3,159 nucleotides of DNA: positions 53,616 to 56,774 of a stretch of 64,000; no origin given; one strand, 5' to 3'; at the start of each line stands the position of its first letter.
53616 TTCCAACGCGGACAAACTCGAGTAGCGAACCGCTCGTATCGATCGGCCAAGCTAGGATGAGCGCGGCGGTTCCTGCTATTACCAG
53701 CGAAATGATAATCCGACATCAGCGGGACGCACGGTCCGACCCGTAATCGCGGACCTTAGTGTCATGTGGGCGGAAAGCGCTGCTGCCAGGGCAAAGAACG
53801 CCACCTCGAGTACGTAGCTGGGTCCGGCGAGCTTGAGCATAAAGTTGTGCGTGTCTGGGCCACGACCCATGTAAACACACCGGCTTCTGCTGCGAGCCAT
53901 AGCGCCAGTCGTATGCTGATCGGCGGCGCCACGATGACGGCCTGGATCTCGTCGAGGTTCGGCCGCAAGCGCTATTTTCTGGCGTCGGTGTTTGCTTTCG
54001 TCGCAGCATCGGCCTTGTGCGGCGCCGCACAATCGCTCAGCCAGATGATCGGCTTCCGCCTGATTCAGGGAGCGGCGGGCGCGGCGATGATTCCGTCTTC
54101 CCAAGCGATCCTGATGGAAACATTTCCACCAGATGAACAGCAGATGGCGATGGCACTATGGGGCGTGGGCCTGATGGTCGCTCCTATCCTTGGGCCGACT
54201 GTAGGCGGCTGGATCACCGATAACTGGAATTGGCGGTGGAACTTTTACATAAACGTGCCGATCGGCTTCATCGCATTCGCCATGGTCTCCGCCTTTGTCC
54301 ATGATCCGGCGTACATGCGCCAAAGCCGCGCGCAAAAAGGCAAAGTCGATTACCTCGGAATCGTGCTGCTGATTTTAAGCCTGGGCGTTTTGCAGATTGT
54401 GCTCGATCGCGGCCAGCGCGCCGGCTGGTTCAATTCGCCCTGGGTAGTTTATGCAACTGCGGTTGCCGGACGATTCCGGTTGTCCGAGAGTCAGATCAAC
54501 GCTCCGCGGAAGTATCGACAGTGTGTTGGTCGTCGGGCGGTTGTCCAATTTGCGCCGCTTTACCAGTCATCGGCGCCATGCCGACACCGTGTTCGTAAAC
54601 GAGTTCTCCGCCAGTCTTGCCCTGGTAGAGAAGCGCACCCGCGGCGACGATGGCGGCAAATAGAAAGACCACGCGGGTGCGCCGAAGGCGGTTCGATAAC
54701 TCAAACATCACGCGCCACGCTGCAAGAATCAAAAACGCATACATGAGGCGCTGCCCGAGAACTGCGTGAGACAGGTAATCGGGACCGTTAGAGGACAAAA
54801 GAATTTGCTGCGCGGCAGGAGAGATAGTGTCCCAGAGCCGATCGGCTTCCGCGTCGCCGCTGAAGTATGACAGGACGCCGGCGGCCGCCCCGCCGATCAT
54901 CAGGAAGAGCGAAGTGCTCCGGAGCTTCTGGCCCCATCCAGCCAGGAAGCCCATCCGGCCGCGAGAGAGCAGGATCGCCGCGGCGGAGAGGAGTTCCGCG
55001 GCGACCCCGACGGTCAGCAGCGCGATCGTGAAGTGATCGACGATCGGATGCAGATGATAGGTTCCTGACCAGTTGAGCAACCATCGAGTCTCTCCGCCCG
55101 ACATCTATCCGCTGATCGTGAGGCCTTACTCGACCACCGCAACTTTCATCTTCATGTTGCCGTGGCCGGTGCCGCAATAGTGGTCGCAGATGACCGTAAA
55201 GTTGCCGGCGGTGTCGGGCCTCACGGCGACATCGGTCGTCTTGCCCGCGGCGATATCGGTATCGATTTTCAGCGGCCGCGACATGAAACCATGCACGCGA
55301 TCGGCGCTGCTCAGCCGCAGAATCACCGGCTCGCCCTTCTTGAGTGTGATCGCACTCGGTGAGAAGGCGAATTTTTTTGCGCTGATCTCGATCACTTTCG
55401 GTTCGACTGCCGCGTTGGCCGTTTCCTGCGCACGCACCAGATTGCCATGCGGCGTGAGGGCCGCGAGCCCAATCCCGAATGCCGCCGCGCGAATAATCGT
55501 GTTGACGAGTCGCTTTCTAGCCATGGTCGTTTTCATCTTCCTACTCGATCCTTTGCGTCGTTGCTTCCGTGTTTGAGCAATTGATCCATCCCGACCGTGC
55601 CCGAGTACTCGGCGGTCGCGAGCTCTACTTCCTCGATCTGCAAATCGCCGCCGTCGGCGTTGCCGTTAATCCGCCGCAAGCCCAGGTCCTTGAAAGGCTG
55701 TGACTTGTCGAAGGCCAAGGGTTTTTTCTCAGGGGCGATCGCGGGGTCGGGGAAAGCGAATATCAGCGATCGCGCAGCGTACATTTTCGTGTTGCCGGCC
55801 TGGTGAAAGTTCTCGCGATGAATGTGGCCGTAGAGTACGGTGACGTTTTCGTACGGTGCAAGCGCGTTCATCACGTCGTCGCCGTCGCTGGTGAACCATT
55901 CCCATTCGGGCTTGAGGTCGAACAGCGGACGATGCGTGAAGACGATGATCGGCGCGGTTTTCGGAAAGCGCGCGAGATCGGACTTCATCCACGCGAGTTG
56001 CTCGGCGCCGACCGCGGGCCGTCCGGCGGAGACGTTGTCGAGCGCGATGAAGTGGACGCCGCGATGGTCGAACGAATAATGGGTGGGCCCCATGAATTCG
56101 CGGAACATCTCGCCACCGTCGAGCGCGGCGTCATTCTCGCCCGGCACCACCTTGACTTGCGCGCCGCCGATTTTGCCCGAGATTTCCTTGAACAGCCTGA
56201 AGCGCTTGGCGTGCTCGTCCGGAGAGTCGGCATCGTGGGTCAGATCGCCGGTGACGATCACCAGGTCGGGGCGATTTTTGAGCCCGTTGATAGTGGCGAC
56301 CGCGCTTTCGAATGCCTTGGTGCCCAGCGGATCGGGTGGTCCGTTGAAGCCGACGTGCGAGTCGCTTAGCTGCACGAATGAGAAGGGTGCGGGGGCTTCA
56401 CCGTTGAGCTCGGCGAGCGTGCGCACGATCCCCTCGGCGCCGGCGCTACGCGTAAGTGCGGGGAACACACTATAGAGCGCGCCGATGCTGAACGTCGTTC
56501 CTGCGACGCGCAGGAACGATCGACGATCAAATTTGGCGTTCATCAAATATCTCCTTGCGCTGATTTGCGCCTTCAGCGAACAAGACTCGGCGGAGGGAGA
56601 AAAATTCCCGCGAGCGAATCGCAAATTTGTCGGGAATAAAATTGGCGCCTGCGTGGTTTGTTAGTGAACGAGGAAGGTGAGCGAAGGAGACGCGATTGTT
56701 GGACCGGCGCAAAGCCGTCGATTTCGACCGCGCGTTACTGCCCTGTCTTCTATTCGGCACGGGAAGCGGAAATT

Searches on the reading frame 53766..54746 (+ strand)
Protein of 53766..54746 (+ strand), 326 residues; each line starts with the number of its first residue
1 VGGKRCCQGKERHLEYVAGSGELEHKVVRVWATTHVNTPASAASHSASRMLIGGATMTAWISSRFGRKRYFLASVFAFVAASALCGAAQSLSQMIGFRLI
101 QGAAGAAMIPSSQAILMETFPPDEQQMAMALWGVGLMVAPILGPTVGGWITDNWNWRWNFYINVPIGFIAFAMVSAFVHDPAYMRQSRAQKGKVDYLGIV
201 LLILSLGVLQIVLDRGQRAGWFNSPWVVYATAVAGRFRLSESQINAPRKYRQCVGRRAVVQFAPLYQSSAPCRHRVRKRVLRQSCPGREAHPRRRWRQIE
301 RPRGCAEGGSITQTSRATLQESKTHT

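Call 13: search_protein_families(library=pfam, proteins=[window:53766-54746:+], max_evalue=0.01)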
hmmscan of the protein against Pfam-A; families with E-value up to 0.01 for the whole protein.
window:53766-54746:+ (326 aa): 4 families
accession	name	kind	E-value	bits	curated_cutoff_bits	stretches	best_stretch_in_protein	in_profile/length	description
PF07690.21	MFS_1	-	7.9e-33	114.2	33.4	1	53-202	47-188/347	Major Facilitator Superfamily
PF00083.30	Sugar_tr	-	6.9e-09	35.5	22.3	1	47-184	52-198/452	Sugar (and other) transporter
PF06609.19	TRI12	-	2.9e-08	33.1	23.2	1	58-227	98-269/599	Fungal trichothecene efflux pump (TRI12)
PF05977.19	MFS_3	-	1.3e-06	27.7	27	1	69-166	76-178/524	Transmembrane secretion effector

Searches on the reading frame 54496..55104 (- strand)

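Call 13: search_protein_families(library=pfam, proteins=[window:54496-55104:-], max_evalue=0.01)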
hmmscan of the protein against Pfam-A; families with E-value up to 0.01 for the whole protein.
window:54496-55104:- (202 aa): 1 family
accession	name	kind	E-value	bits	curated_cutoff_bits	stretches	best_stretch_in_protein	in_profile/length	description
PF09990.14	DUF2231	-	1.8e-13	51.2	26.4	1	18-177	4-138/139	Predicted membrane protein (DUF2231)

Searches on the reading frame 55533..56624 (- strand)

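Call 13: search_protein_families(library=pfam, proteins=[window:55533-56624:-], max_evalue=0.01)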
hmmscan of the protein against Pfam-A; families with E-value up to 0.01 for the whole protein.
window:55533-56624:- (363 aa): 2 families
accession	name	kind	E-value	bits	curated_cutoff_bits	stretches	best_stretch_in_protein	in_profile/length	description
PF00149.33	Metallophos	-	2.1e-11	45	21.5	1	82-270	2-190/191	Calcineurin-like phosphoesterase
PF12850.12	Metallophos_2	-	4.2e-05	24.1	27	1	85-279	5-127/154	Calcineurin-like phosphoesterase superfamily domain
